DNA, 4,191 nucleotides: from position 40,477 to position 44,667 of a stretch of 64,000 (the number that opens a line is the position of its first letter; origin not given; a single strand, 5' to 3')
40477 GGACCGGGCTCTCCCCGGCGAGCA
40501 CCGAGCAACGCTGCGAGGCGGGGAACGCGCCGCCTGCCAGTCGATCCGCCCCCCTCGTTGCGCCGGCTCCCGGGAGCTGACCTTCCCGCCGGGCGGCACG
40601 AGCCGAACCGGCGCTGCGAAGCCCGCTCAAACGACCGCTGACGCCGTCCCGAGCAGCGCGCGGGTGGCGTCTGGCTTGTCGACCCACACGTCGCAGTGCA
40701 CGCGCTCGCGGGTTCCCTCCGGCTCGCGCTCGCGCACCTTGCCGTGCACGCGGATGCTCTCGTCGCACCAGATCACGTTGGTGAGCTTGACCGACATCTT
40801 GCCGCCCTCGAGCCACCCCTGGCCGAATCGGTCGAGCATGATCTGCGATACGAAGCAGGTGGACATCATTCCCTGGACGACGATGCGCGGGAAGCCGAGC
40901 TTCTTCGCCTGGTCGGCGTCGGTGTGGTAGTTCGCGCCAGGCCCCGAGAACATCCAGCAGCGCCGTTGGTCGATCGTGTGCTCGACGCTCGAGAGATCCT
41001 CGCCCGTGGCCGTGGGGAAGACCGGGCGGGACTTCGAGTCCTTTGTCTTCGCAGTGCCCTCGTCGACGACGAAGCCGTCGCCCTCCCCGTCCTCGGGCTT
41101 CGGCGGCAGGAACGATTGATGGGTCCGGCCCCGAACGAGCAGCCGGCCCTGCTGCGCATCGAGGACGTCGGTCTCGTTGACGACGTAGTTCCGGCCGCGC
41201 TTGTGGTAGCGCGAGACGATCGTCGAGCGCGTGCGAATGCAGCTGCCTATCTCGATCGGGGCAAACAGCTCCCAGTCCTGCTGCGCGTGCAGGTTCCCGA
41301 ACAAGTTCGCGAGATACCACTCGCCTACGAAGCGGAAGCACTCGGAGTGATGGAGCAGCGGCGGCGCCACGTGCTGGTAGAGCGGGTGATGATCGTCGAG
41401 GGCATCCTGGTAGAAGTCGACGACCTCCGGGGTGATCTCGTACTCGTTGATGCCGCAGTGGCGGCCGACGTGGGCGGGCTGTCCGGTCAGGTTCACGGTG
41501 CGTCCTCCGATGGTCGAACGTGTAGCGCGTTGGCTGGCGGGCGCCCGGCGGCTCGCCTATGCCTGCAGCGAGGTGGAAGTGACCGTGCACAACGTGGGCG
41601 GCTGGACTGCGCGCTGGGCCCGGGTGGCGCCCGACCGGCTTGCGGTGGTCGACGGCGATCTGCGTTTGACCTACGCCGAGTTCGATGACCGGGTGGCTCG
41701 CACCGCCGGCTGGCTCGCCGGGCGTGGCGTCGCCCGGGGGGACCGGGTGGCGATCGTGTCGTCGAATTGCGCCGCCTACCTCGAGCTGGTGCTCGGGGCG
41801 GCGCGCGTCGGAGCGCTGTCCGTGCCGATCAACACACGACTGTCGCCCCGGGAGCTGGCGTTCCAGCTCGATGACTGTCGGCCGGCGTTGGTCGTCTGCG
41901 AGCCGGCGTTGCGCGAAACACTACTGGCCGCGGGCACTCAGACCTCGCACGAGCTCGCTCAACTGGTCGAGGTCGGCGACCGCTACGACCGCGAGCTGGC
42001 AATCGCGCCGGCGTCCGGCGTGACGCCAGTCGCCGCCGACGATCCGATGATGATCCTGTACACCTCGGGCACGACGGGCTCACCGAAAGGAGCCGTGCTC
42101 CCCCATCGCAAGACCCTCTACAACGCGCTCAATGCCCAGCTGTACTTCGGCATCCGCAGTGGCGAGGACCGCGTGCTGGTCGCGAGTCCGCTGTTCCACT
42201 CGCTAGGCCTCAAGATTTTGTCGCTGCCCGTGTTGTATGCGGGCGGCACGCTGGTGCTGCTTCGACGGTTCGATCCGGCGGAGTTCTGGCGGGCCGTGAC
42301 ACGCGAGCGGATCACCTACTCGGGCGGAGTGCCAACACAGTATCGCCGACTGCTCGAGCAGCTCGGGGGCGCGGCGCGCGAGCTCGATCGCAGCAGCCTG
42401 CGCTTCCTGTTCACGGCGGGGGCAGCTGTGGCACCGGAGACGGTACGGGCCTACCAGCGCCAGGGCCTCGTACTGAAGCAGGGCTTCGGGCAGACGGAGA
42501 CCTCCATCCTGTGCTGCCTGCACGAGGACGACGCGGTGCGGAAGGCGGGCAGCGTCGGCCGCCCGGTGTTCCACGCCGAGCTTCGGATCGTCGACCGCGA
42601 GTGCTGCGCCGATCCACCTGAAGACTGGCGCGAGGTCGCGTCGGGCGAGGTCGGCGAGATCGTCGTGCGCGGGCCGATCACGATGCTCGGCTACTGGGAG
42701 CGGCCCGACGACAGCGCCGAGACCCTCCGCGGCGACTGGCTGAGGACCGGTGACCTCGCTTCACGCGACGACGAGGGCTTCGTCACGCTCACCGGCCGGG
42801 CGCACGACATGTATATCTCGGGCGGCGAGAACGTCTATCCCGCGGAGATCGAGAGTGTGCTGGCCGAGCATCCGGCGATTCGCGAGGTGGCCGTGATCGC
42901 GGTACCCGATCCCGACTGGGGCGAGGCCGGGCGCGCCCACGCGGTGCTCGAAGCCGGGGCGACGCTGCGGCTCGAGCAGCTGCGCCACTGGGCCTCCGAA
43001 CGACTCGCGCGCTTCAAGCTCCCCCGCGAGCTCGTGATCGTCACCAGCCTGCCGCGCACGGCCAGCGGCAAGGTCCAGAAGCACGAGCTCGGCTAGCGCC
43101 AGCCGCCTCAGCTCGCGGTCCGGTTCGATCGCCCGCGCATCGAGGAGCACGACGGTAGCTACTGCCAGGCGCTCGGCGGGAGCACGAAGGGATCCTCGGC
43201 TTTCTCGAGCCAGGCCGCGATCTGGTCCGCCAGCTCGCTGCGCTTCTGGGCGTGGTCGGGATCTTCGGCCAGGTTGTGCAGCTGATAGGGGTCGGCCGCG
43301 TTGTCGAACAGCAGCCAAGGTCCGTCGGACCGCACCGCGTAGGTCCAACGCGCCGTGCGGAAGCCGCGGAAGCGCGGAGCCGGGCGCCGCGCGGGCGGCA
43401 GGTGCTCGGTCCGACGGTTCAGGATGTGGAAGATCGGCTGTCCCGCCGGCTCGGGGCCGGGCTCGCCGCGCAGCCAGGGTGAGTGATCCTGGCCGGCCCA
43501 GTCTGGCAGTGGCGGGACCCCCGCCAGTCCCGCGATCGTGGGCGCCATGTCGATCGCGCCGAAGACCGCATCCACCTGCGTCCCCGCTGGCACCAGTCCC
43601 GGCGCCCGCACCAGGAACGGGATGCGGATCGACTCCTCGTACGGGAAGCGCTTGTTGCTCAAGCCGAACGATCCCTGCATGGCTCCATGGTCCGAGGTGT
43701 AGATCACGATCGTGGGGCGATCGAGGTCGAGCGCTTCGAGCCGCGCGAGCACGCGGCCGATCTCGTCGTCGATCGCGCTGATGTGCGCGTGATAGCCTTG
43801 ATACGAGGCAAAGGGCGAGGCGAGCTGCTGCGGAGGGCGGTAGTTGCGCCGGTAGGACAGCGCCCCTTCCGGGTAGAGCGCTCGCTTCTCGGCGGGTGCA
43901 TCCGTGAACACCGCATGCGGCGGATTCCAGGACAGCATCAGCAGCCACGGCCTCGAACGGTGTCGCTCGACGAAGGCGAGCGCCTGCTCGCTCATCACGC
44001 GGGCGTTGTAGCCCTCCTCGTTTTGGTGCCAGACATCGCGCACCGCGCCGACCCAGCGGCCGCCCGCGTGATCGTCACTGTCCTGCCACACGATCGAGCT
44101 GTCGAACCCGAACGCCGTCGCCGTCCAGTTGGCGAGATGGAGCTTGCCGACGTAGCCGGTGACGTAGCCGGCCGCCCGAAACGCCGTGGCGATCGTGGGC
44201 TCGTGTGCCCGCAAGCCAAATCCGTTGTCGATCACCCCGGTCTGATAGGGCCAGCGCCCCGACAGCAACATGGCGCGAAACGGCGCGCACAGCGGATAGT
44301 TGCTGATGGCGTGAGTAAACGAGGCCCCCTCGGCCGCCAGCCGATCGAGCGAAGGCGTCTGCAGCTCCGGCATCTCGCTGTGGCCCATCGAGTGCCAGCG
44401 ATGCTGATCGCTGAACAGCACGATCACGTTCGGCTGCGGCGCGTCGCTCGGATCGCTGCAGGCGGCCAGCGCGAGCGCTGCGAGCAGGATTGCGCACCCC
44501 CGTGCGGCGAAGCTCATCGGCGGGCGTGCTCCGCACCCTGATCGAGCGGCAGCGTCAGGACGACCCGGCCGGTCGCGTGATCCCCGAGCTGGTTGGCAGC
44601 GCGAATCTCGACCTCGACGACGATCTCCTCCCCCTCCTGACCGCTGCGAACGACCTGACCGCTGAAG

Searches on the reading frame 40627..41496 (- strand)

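Call 32: search_protein_families(library=pfam, proteins=[window:40627-41496:-], max_evalue=0.0001)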
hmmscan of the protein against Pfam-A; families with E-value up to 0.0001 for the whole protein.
window:40627-41496:- (289 aa): 2 families
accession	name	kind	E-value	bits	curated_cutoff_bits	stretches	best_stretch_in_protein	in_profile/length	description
PF13452.11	FAS1_DH_region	-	3.5e-07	30.9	22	0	8-118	1-127/132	FAS1-like, dehydratase domain region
PF01575.25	MaoC_dehydratas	-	2e-06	27.9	27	1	168-256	10-103/123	MaoC like domain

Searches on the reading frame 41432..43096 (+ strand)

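Call 32: search_protein_families(library=pfam, proteins=[window:41432-43096:+], max_evalue=0.0001)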
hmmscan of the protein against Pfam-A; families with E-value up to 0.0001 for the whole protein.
window:41432-43096:+ (554 aa): 2 families
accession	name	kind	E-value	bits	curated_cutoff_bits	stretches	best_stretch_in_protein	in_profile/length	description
PF00501.34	AMP-binding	-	6.7e-91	305.4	29.9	1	61-422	3-384/384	AMP-binding enzyme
PF13193.12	AMP-binding_C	-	7.5e-21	75.3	24.5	1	472-547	1-76/76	AMP-binding enzyme C-terminal domain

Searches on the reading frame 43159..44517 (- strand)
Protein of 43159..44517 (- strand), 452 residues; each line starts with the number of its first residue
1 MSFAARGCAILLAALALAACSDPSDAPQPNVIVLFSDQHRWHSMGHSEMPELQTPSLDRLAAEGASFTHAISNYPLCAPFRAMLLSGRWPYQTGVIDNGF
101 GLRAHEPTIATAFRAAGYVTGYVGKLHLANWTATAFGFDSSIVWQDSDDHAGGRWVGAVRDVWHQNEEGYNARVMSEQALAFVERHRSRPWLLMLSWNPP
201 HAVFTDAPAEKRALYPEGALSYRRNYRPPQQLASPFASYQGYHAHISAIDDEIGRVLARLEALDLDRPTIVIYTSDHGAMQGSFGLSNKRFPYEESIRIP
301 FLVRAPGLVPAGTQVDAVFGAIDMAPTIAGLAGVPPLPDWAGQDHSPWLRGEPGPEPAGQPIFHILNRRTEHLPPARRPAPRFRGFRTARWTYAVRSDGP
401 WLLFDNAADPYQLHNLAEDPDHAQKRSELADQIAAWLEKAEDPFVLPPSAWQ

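Call 7: search_protein_families(library=pfam, proteins=[window:43159-44517:-], max_evalue=0.001)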
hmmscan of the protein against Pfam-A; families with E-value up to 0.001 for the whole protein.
window:43159-44517:- (452 aa): 3 families
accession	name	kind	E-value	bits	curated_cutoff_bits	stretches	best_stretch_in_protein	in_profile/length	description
PF00884.28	Sulfatase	-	3.2e-53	181.4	25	1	29-334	1-301/301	Sulfatase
PF16347.10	SGSH_C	-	1.5e-16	61.4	29.3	1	282-435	1-150/154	N-sulphoglucosamine sulphohydrolase, C-terminal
PF01663.27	Phosphodiest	-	8.7e-10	39.1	23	1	31-283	1-225/342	Type I phosphodiesterase / nucleotide pyrophosphatase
